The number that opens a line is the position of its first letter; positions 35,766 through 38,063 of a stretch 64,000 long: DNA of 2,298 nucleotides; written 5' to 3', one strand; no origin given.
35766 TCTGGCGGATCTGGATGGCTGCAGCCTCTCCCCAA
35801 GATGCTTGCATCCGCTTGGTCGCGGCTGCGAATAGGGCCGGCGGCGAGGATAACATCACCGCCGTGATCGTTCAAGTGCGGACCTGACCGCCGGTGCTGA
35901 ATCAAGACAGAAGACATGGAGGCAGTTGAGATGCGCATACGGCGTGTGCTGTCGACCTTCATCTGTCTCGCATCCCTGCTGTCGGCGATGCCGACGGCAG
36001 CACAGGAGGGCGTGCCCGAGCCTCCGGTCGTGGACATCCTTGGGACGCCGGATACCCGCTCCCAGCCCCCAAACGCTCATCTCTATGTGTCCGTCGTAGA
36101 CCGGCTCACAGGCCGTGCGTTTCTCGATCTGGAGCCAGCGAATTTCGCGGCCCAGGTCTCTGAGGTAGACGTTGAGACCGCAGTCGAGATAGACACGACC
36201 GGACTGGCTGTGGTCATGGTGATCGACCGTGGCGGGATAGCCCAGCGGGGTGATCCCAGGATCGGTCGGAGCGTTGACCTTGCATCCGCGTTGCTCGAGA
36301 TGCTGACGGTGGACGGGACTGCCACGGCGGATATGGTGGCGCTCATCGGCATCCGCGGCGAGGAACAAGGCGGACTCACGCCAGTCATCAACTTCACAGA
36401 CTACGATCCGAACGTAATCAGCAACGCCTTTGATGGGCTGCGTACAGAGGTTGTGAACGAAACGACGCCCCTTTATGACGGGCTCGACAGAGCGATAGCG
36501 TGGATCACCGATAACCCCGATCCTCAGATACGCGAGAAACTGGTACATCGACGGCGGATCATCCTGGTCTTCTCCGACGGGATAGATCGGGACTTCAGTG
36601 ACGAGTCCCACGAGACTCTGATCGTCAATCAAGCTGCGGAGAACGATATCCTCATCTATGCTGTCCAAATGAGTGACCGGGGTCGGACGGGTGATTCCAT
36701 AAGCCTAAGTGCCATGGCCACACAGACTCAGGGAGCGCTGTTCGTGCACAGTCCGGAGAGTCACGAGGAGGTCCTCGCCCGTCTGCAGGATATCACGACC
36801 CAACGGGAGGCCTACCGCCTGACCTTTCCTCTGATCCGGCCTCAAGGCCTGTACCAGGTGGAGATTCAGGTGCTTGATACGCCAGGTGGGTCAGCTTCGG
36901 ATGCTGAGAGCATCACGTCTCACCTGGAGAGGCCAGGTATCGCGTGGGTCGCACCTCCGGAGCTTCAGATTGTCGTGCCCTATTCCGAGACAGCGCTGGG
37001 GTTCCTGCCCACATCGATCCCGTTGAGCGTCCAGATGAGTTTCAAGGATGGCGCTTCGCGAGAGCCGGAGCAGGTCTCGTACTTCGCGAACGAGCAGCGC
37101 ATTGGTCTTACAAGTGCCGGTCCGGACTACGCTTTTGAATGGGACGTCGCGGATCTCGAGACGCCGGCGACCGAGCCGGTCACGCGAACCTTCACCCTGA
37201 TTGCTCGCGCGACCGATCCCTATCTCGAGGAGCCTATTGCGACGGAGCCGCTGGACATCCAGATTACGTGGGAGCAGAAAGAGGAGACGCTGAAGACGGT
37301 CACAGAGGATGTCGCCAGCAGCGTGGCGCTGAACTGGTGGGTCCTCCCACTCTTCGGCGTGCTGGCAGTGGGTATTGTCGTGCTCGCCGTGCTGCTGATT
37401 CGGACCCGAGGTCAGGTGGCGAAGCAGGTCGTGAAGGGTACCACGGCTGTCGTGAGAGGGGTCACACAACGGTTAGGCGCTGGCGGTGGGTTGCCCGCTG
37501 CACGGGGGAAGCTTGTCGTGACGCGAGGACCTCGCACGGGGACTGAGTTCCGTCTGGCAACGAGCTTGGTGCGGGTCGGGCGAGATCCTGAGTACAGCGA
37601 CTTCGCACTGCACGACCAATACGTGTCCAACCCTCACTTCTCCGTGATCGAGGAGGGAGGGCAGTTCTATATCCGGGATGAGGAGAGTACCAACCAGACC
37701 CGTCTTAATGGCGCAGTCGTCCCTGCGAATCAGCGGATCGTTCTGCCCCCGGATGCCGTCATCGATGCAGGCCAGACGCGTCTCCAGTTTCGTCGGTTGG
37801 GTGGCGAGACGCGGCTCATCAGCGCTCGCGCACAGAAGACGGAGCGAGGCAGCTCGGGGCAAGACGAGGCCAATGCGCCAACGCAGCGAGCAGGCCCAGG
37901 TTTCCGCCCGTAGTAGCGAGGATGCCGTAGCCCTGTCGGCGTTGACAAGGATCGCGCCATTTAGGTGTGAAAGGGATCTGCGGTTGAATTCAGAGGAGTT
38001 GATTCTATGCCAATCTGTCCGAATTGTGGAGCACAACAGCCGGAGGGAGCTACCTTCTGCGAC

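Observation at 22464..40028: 17.5-kb same-strand Ser/Thr phospho-signalling supercluster wired to surface effectors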

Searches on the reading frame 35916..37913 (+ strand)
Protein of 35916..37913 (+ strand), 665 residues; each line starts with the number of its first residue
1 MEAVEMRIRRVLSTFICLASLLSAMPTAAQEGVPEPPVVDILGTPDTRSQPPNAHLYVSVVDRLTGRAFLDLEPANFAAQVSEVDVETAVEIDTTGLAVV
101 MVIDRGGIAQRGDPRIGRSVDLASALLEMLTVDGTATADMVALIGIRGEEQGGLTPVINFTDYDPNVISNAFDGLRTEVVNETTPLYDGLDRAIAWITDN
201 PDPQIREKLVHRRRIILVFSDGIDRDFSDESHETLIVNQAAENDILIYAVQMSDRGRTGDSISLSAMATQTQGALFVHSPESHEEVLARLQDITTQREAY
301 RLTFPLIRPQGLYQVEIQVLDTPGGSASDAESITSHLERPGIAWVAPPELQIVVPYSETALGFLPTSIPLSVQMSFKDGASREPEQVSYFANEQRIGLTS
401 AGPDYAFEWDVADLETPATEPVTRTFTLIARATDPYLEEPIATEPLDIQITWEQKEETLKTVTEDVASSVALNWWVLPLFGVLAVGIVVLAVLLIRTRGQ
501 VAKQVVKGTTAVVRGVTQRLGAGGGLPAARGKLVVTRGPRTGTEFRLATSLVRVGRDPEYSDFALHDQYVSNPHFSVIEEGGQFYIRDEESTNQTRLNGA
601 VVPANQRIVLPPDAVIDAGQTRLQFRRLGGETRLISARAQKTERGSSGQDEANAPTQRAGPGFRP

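Call 5: search_protein_families(library=pfam, proteins=[window:35916-37913:+], max_evalue=0.01)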
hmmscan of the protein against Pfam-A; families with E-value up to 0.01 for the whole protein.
window:35916-37913:+ (665 aa): 3 families
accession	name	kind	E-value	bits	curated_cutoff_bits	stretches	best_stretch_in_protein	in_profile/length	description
PF16697.10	Yop-YscD_cpl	-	9.2e-14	51.9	33.2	1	535-626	2-91/94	Inner membrane component of T3SS, cytoplasmic domain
PF00498.31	FHA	-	4.9e-10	40.1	20.7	1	552-617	1-65/67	FHA domain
PF13519.12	VWA_2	-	0.00012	23.1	27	1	99-222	1-106/107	von Willebrand factor type A domain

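Call 11: find_encoding_contigs(protein=window:35916-37913:+, flank=10000, max_places=6)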
Protein window:35916-37913:+ (665 aa): no gene with exactly this product is on record in the collection.

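Call 12: find_homologous_proteins(query=window:35916-37913:+, max_evalue=0.00001)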
Query window:35916-37913:+ (665 aa): 68 proteins with E <= 0.00001 among 8000 candidates.
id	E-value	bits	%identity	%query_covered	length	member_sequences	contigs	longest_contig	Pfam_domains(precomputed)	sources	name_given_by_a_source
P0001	0.0e+0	1454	100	99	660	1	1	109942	PF00498.32,PF16697.11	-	-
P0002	3.0e-267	907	62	98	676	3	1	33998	PF00498.32,PF16697.11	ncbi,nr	ncbi:MAG: FHA domain-containing protein [Anaerolineae bacterium]|nr:FHA domain-containing protein [A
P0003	8.6e-262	889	62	95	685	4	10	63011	PF00498.32,PF16697.11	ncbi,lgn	-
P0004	4.9e-260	883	60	99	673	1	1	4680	PF00498.32,PF16697.11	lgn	-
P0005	7.0e-260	882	62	95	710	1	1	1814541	PF00498.32,PF16697.11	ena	-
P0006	3.0e-251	854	59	95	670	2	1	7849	PF00498.32,PF13519.13,PF16697.11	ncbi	-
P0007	3.2e-251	854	59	99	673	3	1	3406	PF00498.32,PF16697.11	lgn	-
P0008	3.5e-248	844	59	95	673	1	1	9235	PF00498.32,PF16697.11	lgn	-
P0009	4.5e-245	833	59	97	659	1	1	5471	PF00498.32,PF13519.13,PF16697.11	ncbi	-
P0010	8.3e-241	819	58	99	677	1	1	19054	PF00498.32,PF16697.11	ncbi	ncbi:MAG: FHA domain-containing protein [Anaerolineae bacterium]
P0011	1.6e-238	812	58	97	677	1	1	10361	PF00498.32,PF16697.11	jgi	jgi:hypothetical protein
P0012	9.6e-237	806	58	95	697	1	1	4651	PF00498.32,PF16697.11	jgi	jgi:hypothetical protein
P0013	4.3e-227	774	57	95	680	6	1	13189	PF00498.32,PF16697.11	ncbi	-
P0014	2.0e-214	732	53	94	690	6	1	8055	PF00498.32,PF16697.11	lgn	-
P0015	1.2e-212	726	52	98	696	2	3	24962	PF00498.32,PF16697.11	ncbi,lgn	ncbi:MAG: FHA domain-containing protein [Anaerolineae bacterium]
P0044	1.0e-187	644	50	91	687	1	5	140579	PF00498.32,PF16697.11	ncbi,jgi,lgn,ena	-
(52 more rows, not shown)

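Call 13: find_encoding_contigs(protein=P0005, flank=10000, max_places=2)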
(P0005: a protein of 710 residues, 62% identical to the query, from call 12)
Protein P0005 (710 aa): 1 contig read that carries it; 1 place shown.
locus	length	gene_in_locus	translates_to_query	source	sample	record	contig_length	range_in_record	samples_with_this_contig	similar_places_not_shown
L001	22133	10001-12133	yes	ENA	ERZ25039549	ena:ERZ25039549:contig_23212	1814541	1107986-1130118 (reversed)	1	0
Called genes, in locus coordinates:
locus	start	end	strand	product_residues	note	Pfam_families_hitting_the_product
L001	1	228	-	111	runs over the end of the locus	-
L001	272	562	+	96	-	-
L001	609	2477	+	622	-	PF00069:Pkinase, PF01636:APH (faint), PF07714:PK_Tyr_Ser-Thr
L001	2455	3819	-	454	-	-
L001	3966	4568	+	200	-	PF12773:DZR, PF13240:Zn_Ribbon_1 (weak), PF18912:DZR_2 (faint), PF24460:DUF7575 (faint), PF24463:DUF7577 (weak), PF13248:Zn_ribbon_3 (weak), PF24463:DUF7577 (weak), PF13240:Zn_Ribbon_1 (weak)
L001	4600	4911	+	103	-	-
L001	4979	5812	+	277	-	-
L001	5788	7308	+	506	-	PF00082:Peptidase_S8, PF17032:Zn_ribbon_15 (faint), PF12773:DZR, PF13240:Zn_Ribbon_1 (weak), PF13248:Zn_ribbon_3 (faint), PF18912:DZR_2 (weak), PF13240:Zn_Ribbon_1 (weak)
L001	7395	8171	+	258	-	PF16697:Yop-YscD_cpl, PF00498:FHA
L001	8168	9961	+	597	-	PF12773:DZR (faint), PF13240:Zn_Ribbon_1 (faint), PF24463:DUF7577 (faint), PF00481:PP2C (faint), PF13672:PP2C_2, PF07228:SpoIIE (weak)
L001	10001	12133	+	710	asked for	PF16697:Yop-YscD_cpl, PF00498:FHA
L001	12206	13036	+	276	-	PF12773:DZR, PF13240:Zn_Ribbon_1 (weak), PF13248:Zn_ribbon_3 (faint), PF17032:Zn_ribbon_15 (faint), PF18912:DZR_2 (faint), PF24460:DUF7575 (faint), PF13240:Zn_Ribbon_1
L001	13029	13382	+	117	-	PF16697:Yop-YscD_cpl (weak), PF00498:FHA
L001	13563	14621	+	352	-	PF00149:Metallophos (weak)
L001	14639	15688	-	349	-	PF08240:ADH_N, PF16912:Glu_dehyd_C, PF00107:ADH_zinc_N, PF13602:ADH_zinc_N_2 (weak)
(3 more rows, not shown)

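Call 14: find_encoding_contigs(protein=P0044, flank=10000, max_places=2)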
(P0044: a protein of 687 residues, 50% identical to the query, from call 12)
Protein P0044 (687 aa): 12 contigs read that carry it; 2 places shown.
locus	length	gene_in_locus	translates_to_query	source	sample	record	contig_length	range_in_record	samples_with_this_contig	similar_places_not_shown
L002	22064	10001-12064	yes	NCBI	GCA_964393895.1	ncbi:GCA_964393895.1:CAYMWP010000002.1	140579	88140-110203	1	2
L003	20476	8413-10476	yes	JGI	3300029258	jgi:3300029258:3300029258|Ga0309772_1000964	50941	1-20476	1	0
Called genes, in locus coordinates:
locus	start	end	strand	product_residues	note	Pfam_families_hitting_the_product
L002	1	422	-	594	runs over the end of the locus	PF01656:CbiA (weak), PF10609:ParA (faint), PF13614:AAA_31 (weak), PF12728:HTH_17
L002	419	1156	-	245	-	PF00072:Response_reg, PF00486:Trans_reg_C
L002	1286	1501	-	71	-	-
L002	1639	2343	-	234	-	PF00072:Response_reg, PF00486:Trans_reg_C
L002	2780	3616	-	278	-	-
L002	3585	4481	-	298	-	-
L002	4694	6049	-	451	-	PF01695:IstB_IS21, PF00308:Bac_DnaA, PF04851:ResIII (faint), PF20720:nSTAND3 (faint), PF24883:NPHP3_N (faint), PF00004:AAA (weak), PF01695:IstB_IS21, PF00308:Bac_DnaA (weak), +1 more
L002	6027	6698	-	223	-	PF07261:DnaB_2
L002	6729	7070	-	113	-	-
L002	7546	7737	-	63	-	-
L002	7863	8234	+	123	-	PF16697:Yop-YscD_cpl, PF00498:FHA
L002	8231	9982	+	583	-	PF12773:DZR (faint), PF13240:Zn_Ribbon_1 (weak), PF13248:Zn_ribbon_3 (faint), PF07228:SpoIIE (faint), PF00481:PP2C, PF13672:PP2C_2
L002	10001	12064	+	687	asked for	PF16697:Yop-YscD_cpl, PF00498:FHA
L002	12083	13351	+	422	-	PF00069:Pkinase, PF07714:PK_Tyr_Ser-Thr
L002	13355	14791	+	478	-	PF00481:PP2C, PF07228:SpoIIE (faint), PF13672:PP2C_2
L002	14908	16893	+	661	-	PF19077:Big_13 (faint)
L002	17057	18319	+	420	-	PF00092:VWA, PF13519:VWA_2, PF13768:VWA_3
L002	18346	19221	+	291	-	-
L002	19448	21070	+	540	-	-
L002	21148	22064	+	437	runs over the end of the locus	-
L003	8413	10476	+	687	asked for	PF16697:Yop-YscD_cpl, PF00498:FHA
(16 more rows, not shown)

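Call 16: find_related_loci(query=A1, collection=genome_contigs, flank=10000)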
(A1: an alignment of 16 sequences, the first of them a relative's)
Query A1 (660 aa) in genome_contigs; peptide patterns used: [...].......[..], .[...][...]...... (x = any residue, [..] = any of these).
202 stretches matched a pattern; 46 encode a relative of the query (tblastn E <= 1e-3); 46 distinct loci.
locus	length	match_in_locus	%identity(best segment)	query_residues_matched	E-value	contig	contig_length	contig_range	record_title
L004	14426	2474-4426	62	1-652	0e+0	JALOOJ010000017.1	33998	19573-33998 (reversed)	MAG: Anaerolineae bacterium isolate Prado100 scaffold_999, whole genome shotgun sequence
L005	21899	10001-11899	62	1-632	0e+0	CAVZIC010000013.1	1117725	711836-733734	MAG: uncultured Chloroflexia bacterium isolate MFD02416.bin.2.12 genome assembly, contig: contig_25741, whole genome sho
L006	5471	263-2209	59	5-652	0e+0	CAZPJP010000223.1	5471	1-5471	MAG TPA_asm: uncultured Anaerolineales bacterium isolate SRP319275_co2_257 genome assembly, contig: NODE_17213_length_54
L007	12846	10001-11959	59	1-656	0e+0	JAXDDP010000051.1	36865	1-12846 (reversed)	MAG: Anaerolineae bacterium isolate POMEDNA-B74 Raw2_k127_1729460, whole genome shotgun sequence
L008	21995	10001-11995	60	1-660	0e+0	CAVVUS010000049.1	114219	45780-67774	MAG: uncultured Chloroflexia bacterium isolate MFD02923.bin.2.49 genome assembly, contig: contig_9890, whole genome shot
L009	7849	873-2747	59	24-654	0e+0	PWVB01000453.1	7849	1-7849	MAG: Anaerolineae bacterium isolate CSSed11_269R1 CS-Sed11-C17619, whole genome shotgun sequence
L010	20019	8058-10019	59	1-656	0e+0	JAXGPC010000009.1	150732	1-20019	MAG: Anaerolineae bacterium isolate AnMBR.bin294 bin294_9, whole genome shotgun sequence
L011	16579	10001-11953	58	1-656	0e+0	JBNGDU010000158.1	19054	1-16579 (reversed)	MAG: Anaerolineae bacterium isolate E05-043 bin23.fa-158, whole genome shotgun sequence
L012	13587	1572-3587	55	1-656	0e+0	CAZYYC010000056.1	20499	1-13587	MAG TPA_asm: uncultured Anaerolineales bacterium isolate SRP241326_co1_43 genome assembly, contig: NODE_3834_length_2049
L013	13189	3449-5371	57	19-652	0e+0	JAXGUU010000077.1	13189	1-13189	MAG: Anaerolineae bacterium isolate AnMBR.bin427 bin427_77, whole genome shotgun sequence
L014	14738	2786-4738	52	3-655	0e+0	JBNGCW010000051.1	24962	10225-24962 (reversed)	MAG: Anaerolineae bacterium isolate E05-010 bin29.fa-51, whole genome shotgun sequence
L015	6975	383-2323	50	1-655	0e+0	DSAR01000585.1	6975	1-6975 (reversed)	MAG TPA_asm: Chloroflexota bacterium isolate SpSt-1153 Ga0129302_1006948, whole genome shotgun sequence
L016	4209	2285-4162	52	1-628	0e+0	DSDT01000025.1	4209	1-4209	MAG TPA_asm: Chloroflexota bacterium isolate SpSt-1225 Ga0129302_1014174, whole genome shotgun sequence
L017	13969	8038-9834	52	32-637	0e+0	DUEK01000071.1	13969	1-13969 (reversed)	MAG TPA_asm: Thermoflexia bacterium isolate G79 Contig71, whole genome shotgun sequence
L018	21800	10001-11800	50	32-637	0e+0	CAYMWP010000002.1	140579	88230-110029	MAG TPA_asm: uncultured Anaerolineales bacterium isolate binchicken_co334_151 genome assembly, contig: NODE_114_length_1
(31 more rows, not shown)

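Call 34: search_protein_families(library=ncbifam, proteins=[window:35916-37913:+], max_evalue=0.00001)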
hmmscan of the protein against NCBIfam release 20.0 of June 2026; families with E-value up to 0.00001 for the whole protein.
window:35916-37913:+ (665 aa): 3 families
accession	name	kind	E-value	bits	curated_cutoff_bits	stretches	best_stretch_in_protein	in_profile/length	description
NF049868.1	FhaB_Rv0019c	equivalog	2.2e-15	57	125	1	528-624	64-157/158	FHA domain-containing protein FhaB/FipA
NF041660.2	oxygluDhInhib_OdhI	equivalog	7e-11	42.1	200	1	520-604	26-109/130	oxoglutarate dehydrogenase inhibitor Odhl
TIGR03354.1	VI_FHA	hypoth_equivalog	2.7e-07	30.8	120.25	1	541-641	15-117/420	type VI secretion system-associated FHA domain protein TagH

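Call 35: search_protein_families(library=padloc, proteins=[window:35916-37913:+], max_evalue=0.00001)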
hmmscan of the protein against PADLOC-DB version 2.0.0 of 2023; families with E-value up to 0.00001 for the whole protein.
window:35916-37913:+ (665 aa): 0 families

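Call 69: predict_structure(alignment_id=A1)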
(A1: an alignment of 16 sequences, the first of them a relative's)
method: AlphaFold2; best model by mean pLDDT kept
length: 660 residues; sequences in the alignment: 16
mean_pLDDT: 80.6   pTM: 0.59
mean pLDDT of the five models: 80.6, 80.6, 79.3, 76.1, 74.9
residues with pLDDT >= 90: 341; 70-90: 170; 50-70: 70; < 50: 79
segments of 3 or more residues with pLDDT < 50: 18-26, 453-455, 488-520, 626-659
pLDDT, mean of each block of 10 residues (from residue 1): 73 56 48 92 92 92 92 94 94 94 81 94 94 93 64 88 89 71 91 92 91 85 81 93 89 72 91 92 96 95 95 92 94 94 90 81 94 89 96 92 91 85 95 94 89 52 57 63 55 40 37 38 78 82 89 89 90 90 93 93 91 93 54 28 31 34
secondary structure, 60 per line:
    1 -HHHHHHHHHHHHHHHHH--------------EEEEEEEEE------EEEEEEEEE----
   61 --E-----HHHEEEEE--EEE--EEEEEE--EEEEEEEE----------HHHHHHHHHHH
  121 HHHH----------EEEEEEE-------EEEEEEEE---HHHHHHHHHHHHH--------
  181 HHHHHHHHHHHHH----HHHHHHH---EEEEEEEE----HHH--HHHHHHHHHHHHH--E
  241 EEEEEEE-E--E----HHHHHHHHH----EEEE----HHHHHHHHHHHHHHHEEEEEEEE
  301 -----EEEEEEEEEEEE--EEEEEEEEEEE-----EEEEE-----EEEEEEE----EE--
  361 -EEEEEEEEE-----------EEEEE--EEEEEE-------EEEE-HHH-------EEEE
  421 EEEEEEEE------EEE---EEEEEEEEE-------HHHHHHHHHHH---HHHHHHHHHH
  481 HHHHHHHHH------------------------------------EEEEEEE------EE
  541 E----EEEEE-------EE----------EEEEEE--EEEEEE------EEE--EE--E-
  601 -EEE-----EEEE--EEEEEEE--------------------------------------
elements in order: H2-18 E33-41 E48-56 E72-76 E79-81 E84-89 E92-99 H110-124 E135-141 E149-156 H160-172 H181-193 H198-204 E208-215 H225-237 E240-247 H257-265 E270-273 H278-292 E293-300 E306-317 E320-330 E336-340 E346-352 E362-370 E382-386 E389-394 E402-405 E417-428 E435-437 E441-449 H457-467 H471-489 E526-532 E539-541 E546-550 E570-575 E578-583 E590-592 E602-604 E610-613 E616-622
